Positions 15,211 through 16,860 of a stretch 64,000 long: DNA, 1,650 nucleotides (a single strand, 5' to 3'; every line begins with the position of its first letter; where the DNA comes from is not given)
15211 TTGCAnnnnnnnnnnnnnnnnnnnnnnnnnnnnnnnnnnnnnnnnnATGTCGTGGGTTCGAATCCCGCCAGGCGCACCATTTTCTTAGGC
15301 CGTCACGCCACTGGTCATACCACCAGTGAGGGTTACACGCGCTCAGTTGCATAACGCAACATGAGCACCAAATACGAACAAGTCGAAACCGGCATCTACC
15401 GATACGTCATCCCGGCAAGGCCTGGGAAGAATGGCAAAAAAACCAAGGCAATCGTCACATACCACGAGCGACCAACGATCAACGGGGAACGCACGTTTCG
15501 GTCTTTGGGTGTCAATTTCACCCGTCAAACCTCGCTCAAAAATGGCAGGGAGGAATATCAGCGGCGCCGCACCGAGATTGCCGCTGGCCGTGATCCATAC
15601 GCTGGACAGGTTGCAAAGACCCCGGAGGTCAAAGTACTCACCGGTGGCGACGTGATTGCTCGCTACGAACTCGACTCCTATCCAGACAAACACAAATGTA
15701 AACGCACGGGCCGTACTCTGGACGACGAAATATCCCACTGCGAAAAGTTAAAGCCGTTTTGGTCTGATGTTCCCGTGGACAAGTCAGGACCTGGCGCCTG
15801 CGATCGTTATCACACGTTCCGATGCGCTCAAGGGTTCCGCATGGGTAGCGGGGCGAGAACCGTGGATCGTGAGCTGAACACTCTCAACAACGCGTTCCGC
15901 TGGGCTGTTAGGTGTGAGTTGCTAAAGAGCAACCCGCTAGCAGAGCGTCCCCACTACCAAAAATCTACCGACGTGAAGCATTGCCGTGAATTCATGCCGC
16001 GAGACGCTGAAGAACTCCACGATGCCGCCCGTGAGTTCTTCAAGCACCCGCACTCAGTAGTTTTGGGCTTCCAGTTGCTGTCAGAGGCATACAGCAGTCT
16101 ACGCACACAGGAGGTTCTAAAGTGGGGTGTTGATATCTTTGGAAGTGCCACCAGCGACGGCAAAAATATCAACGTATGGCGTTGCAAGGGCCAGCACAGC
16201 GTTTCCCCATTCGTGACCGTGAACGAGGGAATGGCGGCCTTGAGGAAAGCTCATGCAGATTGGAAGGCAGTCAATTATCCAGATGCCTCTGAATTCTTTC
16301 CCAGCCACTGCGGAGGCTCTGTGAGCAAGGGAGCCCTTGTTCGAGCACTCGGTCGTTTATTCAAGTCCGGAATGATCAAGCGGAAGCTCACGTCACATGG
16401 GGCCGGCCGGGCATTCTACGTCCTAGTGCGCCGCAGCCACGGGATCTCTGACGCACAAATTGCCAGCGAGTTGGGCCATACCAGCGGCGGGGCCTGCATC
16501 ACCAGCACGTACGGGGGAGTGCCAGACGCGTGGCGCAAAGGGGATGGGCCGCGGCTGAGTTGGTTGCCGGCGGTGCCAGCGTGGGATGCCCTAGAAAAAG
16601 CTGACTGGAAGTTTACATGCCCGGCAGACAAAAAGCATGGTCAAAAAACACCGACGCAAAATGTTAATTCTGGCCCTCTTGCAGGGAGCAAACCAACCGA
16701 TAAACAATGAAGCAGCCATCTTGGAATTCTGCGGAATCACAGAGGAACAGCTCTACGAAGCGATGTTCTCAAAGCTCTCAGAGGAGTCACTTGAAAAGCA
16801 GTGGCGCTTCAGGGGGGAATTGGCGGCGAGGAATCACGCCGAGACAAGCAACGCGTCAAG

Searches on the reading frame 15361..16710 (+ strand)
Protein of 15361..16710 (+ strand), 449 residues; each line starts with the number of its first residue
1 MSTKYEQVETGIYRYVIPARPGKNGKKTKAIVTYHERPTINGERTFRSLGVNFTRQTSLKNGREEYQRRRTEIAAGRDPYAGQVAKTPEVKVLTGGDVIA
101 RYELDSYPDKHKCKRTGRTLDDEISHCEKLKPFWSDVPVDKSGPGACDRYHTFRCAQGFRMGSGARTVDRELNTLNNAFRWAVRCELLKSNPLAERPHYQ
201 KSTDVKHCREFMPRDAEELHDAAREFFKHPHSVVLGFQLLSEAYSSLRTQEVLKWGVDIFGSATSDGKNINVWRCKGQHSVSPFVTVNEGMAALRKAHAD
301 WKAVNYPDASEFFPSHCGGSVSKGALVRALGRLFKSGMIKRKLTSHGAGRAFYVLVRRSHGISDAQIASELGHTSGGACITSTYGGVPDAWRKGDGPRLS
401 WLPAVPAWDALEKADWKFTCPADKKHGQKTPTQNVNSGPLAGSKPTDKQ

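Call 7: search_protein_families(library=pfam, proteins=[window:15361-16710:+], max_evalue=0.001)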
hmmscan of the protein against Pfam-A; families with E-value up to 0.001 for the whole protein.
window:15361-16710:+ (449 aa): 0 families

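Call 68: search_solved_structures(query=window:15361-16710:+, max_evalue=0.1)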
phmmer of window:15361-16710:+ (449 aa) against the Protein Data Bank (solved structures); distinct sequences matched with E-value up to 0.1: 0.

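Call 69: search_protein_families(library=padloc, proteins=[window:15361-16710:+], max_evalue=0.00001)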
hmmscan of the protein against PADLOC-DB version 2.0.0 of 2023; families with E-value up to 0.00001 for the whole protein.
window:15361-16710:+ (449 aa): 0 families
